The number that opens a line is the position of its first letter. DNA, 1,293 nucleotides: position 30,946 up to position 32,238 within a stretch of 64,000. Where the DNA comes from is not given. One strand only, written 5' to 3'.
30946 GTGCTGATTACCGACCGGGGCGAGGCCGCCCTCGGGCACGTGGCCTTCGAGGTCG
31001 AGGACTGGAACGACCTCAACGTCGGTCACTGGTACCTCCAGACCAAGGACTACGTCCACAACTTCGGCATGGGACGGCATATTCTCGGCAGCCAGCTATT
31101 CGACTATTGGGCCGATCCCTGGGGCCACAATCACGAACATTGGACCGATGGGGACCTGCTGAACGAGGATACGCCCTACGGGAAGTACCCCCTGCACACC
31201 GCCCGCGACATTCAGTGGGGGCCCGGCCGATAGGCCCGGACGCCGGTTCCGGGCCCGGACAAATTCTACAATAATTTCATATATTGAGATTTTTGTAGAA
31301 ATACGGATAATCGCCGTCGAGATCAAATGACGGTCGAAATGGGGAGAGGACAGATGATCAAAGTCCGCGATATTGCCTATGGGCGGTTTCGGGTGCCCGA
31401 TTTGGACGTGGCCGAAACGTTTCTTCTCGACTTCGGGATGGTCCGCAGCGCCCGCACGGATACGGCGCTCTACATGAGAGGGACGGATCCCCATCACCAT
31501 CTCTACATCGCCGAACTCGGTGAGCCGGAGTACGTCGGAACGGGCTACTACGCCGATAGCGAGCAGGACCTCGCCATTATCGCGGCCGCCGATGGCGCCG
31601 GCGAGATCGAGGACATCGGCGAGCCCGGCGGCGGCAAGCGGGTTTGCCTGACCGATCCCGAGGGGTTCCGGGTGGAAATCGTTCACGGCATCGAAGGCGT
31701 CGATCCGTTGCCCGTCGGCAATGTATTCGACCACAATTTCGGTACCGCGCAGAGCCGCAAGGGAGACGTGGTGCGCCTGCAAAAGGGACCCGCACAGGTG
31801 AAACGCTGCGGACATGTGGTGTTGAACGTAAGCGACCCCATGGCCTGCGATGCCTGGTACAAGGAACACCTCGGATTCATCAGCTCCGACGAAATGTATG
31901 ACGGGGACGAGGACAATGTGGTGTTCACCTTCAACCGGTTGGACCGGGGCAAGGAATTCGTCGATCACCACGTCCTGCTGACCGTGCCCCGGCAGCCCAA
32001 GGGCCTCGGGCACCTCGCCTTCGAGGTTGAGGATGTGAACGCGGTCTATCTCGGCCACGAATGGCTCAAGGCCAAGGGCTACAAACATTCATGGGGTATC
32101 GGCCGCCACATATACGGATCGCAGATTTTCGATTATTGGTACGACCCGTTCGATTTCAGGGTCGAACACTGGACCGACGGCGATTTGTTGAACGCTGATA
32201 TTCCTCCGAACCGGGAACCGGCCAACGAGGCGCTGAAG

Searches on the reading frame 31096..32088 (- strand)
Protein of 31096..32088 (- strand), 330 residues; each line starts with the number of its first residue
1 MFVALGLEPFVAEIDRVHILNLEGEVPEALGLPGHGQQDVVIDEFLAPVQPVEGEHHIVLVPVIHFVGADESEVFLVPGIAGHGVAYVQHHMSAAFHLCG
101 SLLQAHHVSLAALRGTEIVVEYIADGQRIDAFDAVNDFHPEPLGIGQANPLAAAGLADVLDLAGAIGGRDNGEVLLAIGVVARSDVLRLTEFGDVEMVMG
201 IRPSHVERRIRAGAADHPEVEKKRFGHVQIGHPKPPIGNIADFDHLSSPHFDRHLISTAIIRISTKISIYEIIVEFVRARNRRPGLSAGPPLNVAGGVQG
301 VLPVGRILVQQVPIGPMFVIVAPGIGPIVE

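Call 46: find_encoding_contigs(protein=window:31096-32088:-, flank=10000, max_places=1)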
Protein window:31096-32088:- (330 aa): no gene with exactly this product is on record in the collection.
